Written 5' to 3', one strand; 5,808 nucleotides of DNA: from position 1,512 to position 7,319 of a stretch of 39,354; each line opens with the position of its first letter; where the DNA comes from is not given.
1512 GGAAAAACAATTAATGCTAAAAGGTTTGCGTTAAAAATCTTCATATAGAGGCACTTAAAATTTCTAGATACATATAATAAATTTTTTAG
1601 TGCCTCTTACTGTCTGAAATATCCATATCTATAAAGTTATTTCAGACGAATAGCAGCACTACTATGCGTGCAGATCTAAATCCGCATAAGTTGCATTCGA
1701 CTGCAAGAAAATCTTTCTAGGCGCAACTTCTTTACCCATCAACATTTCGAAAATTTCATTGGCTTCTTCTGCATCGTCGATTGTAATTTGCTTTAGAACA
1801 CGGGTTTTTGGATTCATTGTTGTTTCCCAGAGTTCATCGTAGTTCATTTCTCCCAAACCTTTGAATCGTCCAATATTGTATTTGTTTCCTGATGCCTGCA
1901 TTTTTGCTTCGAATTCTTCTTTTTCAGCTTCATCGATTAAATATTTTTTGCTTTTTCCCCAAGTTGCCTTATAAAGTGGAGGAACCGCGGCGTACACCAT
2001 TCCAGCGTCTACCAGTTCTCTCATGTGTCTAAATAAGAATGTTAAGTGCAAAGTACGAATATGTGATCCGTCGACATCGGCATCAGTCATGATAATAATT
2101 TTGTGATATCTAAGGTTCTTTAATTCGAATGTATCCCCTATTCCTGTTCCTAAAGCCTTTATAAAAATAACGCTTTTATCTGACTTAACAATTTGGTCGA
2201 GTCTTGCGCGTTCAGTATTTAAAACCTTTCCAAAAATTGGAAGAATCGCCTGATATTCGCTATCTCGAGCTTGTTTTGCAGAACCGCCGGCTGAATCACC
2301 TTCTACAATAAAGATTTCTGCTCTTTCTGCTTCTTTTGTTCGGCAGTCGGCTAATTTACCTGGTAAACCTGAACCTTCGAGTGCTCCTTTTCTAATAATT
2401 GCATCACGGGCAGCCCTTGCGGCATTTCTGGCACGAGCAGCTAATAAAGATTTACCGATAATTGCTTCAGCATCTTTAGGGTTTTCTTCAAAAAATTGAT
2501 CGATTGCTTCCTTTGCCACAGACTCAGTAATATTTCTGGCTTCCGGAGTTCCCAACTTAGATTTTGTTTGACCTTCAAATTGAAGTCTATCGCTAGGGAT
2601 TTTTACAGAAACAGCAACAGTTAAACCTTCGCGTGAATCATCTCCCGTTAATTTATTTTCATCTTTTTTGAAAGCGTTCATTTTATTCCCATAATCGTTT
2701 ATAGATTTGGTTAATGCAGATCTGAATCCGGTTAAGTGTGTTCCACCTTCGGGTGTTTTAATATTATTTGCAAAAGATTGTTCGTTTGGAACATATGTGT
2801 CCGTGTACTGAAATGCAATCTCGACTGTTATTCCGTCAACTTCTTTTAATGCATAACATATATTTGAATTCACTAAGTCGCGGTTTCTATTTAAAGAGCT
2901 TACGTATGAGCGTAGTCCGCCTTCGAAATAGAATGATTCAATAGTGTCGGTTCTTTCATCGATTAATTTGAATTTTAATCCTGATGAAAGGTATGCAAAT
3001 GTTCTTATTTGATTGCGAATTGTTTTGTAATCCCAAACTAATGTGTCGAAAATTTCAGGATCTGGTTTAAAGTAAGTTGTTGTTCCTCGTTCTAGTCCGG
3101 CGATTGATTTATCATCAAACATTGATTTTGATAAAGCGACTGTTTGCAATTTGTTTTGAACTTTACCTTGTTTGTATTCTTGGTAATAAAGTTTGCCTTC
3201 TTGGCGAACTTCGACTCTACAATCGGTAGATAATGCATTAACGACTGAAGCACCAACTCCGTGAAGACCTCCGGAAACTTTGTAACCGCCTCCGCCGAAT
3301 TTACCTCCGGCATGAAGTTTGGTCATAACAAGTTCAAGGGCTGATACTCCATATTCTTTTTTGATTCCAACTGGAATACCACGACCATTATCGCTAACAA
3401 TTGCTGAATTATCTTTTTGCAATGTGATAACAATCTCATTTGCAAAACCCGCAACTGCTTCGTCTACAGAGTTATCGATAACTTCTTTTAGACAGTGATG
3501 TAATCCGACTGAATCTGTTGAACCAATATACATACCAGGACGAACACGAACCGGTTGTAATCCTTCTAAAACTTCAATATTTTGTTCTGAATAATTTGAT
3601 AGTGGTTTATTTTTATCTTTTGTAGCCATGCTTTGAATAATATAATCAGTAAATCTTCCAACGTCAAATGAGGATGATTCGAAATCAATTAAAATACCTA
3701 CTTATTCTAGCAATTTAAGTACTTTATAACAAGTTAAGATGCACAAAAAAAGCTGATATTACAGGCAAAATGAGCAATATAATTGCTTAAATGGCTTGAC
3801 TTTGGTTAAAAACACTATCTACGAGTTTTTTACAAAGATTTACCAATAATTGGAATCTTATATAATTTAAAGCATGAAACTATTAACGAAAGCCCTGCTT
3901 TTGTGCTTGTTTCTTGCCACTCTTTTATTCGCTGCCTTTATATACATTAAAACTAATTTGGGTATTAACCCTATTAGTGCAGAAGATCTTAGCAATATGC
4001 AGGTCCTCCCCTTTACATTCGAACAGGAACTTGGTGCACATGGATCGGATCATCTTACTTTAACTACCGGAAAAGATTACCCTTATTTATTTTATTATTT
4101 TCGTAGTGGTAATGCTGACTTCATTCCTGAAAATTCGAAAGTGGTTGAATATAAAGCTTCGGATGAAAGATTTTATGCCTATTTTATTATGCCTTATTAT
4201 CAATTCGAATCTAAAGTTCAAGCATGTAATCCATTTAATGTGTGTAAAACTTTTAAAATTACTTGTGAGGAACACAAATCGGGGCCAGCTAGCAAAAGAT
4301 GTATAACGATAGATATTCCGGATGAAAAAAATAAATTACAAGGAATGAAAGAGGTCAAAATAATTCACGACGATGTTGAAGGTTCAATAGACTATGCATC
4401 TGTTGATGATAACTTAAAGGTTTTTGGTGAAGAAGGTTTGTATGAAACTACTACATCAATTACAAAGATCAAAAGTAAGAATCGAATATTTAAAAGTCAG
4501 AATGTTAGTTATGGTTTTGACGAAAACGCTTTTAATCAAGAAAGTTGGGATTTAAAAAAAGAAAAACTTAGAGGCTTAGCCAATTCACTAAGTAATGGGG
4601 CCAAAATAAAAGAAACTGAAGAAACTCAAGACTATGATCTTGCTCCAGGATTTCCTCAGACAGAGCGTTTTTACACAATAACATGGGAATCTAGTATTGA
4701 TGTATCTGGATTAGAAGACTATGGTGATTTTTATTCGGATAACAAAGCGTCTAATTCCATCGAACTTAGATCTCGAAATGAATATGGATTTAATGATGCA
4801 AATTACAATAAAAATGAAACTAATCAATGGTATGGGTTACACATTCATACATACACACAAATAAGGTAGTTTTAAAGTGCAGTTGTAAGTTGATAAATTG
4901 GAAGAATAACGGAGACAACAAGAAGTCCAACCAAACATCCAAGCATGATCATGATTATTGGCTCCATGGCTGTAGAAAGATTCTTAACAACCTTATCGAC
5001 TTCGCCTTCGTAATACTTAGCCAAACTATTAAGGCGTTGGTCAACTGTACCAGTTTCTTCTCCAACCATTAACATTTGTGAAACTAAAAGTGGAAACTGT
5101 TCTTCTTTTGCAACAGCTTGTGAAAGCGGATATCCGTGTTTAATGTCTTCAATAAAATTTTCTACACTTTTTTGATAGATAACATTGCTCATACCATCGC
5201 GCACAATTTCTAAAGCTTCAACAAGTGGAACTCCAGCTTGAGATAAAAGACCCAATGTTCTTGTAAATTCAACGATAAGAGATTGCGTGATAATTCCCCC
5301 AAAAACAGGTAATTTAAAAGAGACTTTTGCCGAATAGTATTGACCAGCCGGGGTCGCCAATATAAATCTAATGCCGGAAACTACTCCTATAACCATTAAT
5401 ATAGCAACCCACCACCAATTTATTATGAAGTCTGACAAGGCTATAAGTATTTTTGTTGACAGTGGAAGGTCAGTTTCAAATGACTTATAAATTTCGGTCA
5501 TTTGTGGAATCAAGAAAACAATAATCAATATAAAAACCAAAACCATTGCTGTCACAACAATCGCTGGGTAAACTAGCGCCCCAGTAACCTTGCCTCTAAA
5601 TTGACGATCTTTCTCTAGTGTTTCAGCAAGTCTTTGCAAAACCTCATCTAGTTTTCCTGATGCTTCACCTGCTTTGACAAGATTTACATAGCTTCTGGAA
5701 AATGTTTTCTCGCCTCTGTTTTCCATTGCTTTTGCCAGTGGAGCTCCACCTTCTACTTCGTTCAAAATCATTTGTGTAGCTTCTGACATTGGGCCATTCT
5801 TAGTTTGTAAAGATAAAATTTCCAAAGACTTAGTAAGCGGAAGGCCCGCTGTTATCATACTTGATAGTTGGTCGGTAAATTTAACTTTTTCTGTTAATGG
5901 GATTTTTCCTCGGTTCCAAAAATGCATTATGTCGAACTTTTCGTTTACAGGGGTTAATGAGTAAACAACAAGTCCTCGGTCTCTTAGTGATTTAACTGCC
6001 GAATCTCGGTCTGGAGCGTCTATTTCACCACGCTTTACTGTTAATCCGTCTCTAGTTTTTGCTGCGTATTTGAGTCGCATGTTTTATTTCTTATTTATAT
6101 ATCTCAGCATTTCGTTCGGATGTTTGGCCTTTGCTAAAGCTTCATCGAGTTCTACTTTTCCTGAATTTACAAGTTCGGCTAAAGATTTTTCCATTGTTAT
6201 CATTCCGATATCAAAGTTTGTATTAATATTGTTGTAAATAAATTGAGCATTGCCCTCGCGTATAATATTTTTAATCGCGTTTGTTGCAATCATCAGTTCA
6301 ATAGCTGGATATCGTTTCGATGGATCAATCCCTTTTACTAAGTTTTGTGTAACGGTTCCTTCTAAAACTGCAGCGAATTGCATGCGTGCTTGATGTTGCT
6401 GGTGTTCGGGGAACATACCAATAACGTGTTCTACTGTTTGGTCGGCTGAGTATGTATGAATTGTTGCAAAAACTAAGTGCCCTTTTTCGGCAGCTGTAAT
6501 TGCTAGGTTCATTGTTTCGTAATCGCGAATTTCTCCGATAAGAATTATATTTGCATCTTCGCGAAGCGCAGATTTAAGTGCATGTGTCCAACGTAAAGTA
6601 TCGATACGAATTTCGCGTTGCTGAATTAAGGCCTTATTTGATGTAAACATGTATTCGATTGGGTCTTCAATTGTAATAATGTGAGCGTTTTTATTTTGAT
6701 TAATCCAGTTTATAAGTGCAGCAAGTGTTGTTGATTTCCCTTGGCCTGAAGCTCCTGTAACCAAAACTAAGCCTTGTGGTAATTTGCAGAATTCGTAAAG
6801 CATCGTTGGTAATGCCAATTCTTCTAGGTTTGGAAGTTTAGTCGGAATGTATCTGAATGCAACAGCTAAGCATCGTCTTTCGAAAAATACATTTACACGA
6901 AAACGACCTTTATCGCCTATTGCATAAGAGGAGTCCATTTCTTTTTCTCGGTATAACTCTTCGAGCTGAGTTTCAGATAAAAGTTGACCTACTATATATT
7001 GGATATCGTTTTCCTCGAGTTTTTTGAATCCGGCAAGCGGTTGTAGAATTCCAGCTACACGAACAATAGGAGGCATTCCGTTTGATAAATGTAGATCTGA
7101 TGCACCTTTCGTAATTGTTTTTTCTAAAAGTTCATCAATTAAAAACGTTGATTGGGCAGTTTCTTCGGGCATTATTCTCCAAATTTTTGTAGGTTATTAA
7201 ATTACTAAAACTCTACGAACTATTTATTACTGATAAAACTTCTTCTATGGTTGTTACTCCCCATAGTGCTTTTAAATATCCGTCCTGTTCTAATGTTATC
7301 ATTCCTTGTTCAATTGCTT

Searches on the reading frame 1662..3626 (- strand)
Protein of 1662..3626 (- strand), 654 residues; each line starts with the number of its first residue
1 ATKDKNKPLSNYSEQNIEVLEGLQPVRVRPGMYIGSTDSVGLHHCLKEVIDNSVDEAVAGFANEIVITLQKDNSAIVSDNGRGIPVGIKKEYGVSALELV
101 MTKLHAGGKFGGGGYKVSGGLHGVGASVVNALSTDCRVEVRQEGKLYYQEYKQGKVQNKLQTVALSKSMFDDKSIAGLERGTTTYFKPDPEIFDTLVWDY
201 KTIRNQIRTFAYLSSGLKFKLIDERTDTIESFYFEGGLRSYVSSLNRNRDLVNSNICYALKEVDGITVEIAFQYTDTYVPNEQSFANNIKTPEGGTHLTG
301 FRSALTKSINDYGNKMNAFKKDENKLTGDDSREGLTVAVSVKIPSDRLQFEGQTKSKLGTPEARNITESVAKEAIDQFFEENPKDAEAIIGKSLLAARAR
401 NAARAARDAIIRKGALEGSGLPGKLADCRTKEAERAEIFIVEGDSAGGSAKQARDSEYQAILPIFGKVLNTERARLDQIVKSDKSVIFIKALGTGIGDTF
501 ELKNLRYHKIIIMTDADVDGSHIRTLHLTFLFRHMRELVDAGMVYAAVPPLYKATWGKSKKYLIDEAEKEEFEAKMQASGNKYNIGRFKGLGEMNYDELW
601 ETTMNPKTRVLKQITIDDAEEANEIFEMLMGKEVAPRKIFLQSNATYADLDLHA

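Call 23: search_protein_families(library=pfam, proteins=[window:1662-3626:-], max_evalue=0.01)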
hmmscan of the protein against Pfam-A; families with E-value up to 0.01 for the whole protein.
window:1662-3626:- (654 aa): 4 families
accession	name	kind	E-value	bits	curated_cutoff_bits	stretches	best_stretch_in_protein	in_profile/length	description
PF00204.31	DNA_gyraseB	-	1.9e-53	180.9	27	1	237-408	1-172/173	DNA gyrase B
PF00986.26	DNA_gyraseB_C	-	2.7e-28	98.3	29.8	1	581-642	2-63/63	DNA gyrase B subunit, carboxyl terminus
PF01751.28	Toprim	-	3e-16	59.8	23.1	1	437-537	1-82/96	Toprim domain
PF02518.31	HATPase_c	-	6.4e-13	49.6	26.4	1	38-140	2-91/111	Histidine kinase-, DNA gyrase B-, and HSP90-like ATPase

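Call 25: find_related_loci(query=window:1662-3626:-, collection=genome_contigs, flank=2000)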
Query window:1662-3626:- (654 aa) in genome_contigs; peptide patterns used: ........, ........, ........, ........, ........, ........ (x = any residue, [..] = any of these).
600 stretches matched a pattern (row limit reached: there are more); 599 encode a relative of the query (tblastn E <= 1e-3); the best 80 are kept; 80 distinct loci.
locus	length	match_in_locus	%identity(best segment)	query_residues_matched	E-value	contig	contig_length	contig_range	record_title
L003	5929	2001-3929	55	7-652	0e+0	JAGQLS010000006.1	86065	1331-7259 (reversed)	MAG: Candidatus Woesebacteria bacterium isolate HKST-UBA22 NODE_6_length_86065_cov_4.831104, whole genome shotgun sequen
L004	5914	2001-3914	54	6-652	0e+0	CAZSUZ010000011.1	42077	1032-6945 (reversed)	MAG TPA_asm: uncultured Gammaproteobacteria bacterium isolate SRP300315_co1_1 genome assembly, contig: NODE_474_length_4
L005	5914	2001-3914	54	6-652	0e+0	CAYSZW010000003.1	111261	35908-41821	MAG TPA_asm: uncultured Gammaproteobacteria bacterium isolate SRP342105_co1_75 genome assembly, contig: NODE_211_length_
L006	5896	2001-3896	53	10-652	0e+0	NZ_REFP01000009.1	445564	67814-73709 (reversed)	Thermoactinomyces vulgaris strain DSM 43016 Ga0070019_103, whole genome shotgun sequence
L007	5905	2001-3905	53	6-652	0e+0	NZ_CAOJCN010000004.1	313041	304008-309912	Cohnella rhizoplanae strain JJ-181 NODE_4, whole genome shotgun sequence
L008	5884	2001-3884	51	12-652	0e+0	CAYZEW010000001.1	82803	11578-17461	MAG TPA_asm: uncultured Candidatus Izemoplasmatales bacterium isolate binchicken_co256_5 genome assembly, contig: NODE_1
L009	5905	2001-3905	53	6-652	0e+0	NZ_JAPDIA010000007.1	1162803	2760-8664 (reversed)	Cohnella rhizosphaerae strain DSM 28161 contig_8, whole genome shotgun sequence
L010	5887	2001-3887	51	11-652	0e+0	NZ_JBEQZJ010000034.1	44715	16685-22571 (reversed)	[Eubacterium] hominis strain UGRO018 UGRO018_34, whole genome shotgun sequence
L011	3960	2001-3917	51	3-652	0e+0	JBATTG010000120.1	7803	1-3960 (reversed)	MAG: Proteocatella sp. isolate MFD12161_ilm_asm_bin5 k127_15947, whole genome shotgun sequence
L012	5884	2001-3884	53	9-648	0e+0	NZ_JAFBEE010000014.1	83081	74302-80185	Alkaliphilus hydrothermalis strain DSM 25890 Ga0454045_14, whole genome shotgun sequence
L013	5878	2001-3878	51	7-645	0e+0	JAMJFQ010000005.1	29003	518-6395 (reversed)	MAG: ANME-2 cluster archaeon isolate B4-03 NODE_180_length_29003_cov_292.660667, whole genome shotgun sequence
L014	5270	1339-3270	53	11-652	0e+0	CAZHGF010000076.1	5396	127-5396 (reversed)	MAG TPA_asm: uncultured Gammaproteobacteria bacterium isolate binchicken_co134_1283 genome assembly, contig: NODE_34123_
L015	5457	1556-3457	52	4-652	0e+0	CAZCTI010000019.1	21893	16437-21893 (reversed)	MAG TPA_asm: uncultured Clostridia bacterium isolate binchicken_co45_544 genome assembly, contig: NODE_3877_length_21893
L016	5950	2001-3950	53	11-652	0e+0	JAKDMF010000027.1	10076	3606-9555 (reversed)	MAG: bacterium isolate 46_S60 46_S60_NODE_560_length_10076_cov_18.284403, whole genome shotgun sequence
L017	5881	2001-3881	51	4-645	0e+0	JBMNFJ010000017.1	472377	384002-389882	MAG: Caldicoprobacterales bacterium isolate SBF912LR0HQ0095 contig_9669, whole genome shotgun sequence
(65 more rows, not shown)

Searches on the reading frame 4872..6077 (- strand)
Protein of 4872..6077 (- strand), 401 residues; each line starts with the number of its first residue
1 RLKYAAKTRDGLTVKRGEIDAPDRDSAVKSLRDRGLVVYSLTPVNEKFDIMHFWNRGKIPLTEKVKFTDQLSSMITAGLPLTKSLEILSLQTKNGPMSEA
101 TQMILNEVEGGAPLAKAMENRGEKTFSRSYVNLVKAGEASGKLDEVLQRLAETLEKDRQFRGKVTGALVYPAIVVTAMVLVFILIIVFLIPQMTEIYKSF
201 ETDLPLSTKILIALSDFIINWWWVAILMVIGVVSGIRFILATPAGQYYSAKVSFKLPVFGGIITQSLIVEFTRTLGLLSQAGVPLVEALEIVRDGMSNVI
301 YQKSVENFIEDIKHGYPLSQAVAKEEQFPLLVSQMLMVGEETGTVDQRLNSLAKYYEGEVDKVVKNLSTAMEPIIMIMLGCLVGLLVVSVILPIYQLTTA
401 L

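Call 23: search_protein_families(library=pfam, proteins=[window:4872-6077:-], max_evalue=0.01)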
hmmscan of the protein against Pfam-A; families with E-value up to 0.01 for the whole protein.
window:4872-6077:- (401 aa): 2 families
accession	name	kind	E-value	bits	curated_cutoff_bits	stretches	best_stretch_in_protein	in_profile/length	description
PF00482.28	T2SSF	-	1.9e-62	209.2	25.2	2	67-191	1-125/125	Type II secretion system (T2SS), protein F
PF20990.2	DUF2207_C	-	0.00016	21.9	33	1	50-248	35-192/247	Predicted membrane protein (DUF2207) C-terminal domain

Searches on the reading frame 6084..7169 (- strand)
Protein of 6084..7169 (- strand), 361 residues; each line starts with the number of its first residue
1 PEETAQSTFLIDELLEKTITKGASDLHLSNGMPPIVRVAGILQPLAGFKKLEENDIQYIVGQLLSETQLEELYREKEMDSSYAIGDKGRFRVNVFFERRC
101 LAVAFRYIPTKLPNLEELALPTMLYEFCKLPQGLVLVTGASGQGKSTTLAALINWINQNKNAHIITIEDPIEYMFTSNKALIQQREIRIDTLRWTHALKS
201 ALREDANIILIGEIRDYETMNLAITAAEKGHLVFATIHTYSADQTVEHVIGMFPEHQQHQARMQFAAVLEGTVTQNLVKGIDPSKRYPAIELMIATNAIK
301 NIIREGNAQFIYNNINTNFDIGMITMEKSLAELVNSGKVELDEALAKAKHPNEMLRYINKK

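Call 23: search_protein_families(library=pfam, proteins=[window:6084-7169:-], max_evalue=0.01)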
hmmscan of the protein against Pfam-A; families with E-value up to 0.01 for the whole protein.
window:6084-7169:- (361 aa): 10 families
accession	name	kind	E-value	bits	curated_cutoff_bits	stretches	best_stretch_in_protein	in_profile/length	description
PF00437.27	T2SSE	-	1e-37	130.1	24.9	1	89-292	93-288/370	Type II/IV secretion system protein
PF13401.12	AAA_22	-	3.7e-05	24.5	27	1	132-170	5-42/130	AAA domain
PF25199.1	nSTAND_NTPase5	-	0.00023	21.5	34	1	133-177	42-86/145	Novel STAND NTPase 5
PF01935.23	DUF87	-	0.00096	19.7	23.2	1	136-177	27-68/220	Helicase HerA, central domain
PF20720.3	nSTAND3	-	0.0016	18.6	27.2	1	132-171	17-57/155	Novel STAND NTPase 3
PF13173.12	AAA_14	-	0.0019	18.7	27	1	134-226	4-83/129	AAA domain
PF13245.12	AAA_19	-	0.002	18.7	25.1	1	130-183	9-56/134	AAA domain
PF13555.12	AAA_29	-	0.0026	17.9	27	1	132-154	22-44/61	P-loop containing region of AAA domain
PF07728.20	AAA_5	-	0.0028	18.1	22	1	135-217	2-78/139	AAA domain (dynein-related subfamily)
PF13191.12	AAA_16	-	0.0044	18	32.6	0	133-172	25-61/167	AAA ATPase domain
